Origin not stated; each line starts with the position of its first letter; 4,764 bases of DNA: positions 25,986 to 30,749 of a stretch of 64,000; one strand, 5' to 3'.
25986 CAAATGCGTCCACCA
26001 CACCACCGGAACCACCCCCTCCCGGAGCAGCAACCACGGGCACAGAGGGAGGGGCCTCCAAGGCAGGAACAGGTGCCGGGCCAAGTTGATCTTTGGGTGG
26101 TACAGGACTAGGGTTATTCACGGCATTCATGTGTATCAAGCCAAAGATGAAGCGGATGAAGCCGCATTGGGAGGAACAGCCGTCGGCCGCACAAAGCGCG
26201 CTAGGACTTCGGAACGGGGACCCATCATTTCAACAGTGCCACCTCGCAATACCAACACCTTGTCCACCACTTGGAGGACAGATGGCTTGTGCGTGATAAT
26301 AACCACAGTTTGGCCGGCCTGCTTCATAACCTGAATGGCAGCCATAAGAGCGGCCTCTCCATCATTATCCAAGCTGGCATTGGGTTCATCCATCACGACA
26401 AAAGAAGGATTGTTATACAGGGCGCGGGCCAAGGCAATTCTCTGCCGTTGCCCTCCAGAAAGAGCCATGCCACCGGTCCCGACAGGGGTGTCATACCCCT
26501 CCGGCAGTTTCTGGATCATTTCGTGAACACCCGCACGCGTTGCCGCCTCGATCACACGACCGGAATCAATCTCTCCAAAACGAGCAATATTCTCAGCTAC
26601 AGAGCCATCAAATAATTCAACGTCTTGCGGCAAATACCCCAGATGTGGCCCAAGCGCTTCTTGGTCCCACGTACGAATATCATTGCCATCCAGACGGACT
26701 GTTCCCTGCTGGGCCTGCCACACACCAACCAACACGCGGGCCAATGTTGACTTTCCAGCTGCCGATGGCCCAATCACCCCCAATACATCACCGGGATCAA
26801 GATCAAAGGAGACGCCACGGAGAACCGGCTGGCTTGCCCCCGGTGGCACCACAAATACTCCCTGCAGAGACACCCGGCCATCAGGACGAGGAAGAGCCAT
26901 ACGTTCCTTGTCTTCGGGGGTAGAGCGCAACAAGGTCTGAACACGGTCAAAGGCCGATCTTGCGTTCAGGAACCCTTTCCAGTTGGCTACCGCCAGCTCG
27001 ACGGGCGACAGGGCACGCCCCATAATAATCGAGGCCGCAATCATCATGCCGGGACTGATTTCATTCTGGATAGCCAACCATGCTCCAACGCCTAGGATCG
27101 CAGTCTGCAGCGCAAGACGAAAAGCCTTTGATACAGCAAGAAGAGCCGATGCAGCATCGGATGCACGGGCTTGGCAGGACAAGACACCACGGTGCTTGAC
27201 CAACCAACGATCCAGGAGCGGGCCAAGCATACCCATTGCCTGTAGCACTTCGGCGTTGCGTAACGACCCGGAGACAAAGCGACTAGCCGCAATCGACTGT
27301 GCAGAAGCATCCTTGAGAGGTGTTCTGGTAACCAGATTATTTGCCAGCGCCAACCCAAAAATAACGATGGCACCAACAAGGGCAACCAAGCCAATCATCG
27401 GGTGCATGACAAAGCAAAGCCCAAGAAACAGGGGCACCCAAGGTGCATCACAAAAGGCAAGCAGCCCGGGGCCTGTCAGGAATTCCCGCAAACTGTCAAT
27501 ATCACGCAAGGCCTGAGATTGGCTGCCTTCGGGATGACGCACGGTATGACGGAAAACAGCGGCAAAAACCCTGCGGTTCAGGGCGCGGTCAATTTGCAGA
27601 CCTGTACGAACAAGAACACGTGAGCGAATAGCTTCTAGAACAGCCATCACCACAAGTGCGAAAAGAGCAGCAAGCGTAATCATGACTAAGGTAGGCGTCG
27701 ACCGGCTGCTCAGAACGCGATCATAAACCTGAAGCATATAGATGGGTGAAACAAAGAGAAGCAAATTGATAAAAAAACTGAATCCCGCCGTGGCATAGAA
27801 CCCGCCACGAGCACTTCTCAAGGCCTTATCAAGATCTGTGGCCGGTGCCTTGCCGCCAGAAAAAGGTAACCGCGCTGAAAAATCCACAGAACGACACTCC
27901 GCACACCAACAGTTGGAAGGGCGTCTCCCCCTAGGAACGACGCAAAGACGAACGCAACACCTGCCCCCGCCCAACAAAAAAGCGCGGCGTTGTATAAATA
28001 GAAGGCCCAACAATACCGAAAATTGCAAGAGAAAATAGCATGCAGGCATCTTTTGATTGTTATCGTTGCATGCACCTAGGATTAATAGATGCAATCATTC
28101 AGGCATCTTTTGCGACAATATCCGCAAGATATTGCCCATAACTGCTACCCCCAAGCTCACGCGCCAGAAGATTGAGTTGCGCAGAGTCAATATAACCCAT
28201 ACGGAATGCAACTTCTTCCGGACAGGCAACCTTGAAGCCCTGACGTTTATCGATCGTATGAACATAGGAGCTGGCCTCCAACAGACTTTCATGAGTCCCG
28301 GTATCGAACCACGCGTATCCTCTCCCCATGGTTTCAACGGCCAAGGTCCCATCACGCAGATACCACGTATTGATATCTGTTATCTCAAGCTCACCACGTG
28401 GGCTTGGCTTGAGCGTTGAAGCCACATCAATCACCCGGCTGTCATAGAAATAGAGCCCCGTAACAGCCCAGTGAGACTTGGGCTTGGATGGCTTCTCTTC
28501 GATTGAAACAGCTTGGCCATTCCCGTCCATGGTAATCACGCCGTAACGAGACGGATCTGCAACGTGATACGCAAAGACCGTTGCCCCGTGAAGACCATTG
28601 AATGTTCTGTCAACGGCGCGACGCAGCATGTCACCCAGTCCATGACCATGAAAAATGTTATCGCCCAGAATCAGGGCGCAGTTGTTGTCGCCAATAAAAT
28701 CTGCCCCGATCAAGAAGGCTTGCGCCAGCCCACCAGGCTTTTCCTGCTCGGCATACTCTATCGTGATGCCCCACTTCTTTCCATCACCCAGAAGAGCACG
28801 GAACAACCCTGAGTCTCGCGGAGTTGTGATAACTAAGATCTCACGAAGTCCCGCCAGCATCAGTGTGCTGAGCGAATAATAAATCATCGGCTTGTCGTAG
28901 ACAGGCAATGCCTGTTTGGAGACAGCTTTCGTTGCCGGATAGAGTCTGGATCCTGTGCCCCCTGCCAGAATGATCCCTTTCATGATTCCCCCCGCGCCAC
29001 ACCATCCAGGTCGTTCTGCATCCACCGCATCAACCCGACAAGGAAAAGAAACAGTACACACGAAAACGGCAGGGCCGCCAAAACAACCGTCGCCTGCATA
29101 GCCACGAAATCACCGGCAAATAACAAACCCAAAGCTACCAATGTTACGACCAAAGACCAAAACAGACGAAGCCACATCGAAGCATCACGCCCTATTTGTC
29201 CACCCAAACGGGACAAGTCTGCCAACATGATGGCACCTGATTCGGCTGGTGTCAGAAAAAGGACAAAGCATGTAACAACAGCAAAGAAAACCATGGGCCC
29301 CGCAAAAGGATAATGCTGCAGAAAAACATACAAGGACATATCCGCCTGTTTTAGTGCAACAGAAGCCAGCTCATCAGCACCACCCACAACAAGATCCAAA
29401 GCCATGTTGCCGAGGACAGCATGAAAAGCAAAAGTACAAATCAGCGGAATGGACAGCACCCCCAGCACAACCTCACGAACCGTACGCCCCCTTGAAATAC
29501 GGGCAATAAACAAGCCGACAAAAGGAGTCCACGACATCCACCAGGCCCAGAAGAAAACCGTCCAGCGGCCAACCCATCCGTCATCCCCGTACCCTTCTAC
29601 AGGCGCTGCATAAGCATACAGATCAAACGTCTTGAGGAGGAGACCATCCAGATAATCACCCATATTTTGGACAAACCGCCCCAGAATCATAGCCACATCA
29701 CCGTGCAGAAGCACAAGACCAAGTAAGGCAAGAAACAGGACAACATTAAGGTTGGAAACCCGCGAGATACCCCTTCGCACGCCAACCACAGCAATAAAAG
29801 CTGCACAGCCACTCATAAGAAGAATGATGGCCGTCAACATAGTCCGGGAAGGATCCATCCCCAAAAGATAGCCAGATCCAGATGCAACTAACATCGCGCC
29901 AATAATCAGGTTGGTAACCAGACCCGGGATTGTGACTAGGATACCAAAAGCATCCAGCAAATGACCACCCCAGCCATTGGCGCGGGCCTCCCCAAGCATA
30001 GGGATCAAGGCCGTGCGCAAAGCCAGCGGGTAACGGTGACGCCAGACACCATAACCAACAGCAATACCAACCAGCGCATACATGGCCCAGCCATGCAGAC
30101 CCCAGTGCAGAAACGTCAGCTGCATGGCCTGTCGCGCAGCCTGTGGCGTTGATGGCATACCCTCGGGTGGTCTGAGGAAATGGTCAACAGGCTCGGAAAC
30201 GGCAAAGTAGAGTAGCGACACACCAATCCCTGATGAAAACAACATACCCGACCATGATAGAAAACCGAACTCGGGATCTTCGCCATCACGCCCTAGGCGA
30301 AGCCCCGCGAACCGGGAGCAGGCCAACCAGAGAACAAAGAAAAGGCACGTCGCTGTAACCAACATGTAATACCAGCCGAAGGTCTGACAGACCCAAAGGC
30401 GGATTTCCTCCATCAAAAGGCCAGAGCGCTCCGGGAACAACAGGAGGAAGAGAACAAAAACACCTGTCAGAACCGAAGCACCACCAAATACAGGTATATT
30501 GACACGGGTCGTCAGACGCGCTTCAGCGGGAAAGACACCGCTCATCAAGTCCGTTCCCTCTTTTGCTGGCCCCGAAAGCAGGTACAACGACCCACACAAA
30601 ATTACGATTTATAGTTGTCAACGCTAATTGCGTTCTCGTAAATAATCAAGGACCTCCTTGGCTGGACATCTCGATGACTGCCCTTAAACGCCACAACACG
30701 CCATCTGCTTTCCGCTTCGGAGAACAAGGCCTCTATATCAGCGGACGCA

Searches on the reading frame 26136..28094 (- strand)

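Call 35: search_protein_families(library=pfam, proteins=[window:26136-28094:-], max_evalue=0.001)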
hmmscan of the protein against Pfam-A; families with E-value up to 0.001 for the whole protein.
window:26136-28094:- (652 aa): 5 families
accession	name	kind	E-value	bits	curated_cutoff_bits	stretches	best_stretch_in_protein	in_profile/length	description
PF00005.33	ABC_tran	-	5.1e-31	108.5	25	1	425-572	1-136/137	ABC transporter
PF00664.28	ABC_membrane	-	6.1e-20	72.5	28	1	105-357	7-266/274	ABC transporter transmembrane region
PF02463.25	SMC_N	-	5.4e-06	26.4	40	1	397-614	135-209/220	RecF/RecN/SMC N terminal domain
PF13304.12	AAA_21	-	0.0003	21.4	27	0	439-478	3-45/304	AAA domain, putative AbiEii toxin, Type IV TA system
PF13671.12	AAA_33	-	0.00061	20.6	27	0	440-478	4-38/143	AAA domain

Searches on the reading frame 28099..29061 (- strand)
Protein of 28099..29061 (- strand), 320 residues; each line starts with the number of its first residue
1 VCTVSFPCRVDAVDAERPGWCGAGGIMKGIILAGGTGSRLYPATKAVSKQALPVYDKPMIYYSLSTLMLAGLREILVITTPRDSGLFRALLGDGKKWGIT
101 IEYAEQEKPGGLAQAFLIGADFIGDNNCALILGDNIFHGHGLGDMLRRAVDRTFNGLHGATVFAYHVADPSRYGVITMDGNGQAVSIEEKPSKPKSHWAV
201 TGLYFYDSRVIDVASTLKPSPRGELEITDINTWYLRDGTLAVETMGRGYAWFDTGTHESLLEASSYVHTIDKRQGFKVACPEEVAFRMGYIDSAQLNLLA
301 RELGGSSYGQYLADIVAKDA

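Call 35: search_protein_families(library=pfam, proteins=[window:28099-29061:-], max_evalue=0.001)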
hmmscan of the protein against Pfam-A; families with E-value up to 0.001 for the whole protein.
window:28099-29061:- (320 aa): 2 families
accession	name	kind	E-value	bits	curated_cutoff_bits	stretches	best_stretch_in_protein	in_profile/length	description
PF00483.29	NTP_transferase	-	4.1e-74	249.7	21.2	1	28-267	1-242/245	Nucleotidyl transferase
PF12804.13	NTP_transf_3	-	6.8e-08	33.3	27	1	29-151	1-112/160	MobA-like NTP transferase domain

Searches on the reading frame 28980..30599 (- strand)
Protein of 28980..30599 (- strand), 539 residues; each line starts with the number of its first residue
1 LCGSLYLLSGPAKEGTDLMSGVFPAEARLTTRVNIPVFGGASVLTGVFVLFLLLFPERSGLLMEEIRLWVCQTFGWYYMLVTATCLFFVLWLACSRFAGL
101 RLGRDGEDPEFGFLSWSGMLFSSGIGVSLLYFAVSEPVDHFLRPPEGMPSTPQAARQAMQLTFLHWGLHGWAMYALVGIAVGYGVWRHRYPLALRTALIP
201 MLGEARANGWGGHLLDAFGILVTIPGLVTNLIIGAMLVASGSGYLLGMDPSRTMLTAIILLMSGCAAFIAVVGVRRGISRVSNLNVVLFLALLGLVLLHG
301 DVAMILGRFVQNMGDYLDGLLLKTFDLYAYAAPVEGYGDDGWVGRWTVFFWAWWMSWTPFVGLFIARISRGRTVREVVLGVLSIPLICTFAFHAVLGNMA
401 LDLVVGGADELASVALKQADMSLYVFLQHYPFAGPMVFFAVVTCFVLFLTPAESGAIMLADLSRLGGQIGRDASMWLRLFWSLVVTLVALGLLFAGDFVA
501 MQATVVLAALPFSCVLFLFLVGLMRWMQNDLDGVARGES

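Call 35: search_protein_families(library=pfam, proteins=[window:28980-30599:-], max_evalue=0.001)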
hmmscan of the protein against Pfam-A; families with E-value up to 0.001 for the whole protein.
window:28980-30599:- (539 aa): 1 family
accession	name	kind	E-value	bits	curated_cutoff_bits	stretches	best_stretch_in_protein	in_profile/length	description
PF02028.23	BCCT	-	3.8e-146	487.8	27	1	37-530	1-485/485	BCCT, betaine/carnitine/choline family transporter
